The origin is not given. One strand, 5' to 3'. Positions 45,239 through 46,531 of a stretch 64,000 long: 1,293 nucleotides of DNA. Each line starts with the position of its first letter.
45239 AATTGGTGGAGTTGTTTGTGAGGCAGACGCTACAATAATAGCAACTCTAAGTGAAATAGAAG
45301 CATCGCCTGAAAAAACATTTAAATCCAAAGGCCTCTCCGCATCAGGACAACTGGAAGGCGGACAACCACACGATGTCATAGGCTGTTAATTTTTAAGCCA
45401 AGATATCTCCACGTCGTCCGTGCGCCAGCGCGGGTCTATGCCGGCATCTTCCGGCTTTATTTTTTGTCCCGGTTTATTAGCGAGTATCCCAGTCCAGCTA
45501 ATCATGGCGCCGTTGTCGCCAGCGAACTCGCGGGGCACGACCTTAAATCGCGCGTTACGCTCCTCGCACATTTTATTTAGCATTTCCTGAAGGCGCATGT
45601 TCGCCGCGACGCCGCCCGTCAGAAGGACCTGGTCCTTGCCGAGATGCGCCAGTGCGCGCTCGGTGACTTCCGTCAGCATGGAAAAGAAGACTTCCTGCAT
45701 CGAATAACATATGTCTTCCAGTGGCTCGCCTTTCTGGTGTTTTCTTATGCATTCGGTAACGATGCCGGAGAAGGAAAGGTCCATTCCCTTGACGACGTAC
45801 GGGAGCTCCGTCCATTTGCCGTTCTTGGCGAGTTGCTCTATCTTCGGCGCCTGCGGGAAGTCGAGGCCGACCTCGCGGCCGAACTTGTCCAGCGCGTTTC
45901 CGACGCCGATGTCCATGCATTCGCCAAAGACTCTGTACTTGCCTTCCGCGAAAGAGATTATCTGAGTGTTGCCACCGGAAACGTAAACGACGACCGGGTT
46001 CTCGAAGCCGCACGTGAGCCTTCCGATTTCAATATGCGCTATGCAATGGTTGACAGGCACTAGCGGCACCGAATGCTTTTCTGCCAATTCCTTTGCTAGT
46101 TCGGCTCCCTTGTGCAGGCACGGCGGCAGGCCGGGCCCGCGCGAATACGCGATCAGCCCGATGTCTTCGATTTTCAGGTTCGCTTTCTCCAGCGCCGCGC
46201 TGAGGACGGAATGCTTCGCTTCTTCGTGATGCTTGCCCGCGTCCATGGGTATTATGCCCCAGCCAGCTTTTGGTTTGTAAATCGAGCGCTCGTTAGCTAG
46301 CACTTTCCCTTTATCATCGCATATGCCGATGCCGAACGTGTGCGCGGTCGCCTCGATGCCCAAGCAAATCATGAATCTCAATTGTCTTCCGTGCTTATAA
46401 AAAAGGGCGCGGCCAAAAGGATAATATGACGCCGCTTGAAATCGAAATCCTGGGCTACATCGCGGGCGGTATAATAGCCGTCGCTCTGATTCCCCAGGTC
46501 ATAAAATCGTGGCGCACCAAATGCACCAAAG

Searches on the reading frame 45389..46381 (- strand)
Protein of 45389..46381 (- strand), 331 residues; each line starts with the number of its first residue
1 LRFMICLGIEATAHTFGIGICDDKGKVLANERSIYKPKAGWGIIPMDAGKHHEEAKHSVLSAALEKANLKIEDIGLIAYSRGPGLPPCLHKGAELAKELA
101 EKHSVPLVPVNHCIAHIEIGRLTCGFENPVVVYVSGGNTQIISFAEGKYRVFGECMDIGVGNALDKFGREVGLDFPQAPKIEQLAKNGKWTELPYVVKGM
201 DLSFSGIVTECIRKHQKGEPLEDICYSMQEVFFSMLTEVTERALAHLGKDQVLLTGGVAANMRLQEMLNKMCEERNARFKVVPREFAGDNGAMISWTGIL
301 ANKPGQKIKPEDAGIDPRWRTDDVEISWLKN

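Call 53: search_protein_families(library=pfam, proteins=[window:45389-46381:-], max_evalue=0.001)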
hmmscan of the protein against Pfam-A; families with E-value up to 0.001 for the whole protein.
window:45389-46381:- (331 aa): 2 families
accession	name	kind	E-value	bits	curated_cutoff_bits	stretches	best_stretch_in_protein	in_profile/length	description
PF00814.31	TsaD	-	5.6e-79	266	24.8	1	28-296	3-264/264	tRNA N6-adenosine threonylcarbamoyltransferase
PF22521.2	HypF_C_2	-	1.9e-10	41.4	27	1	178-291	120-236/241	Carbamoyltransferase, Kae1-like Domain, second subdomain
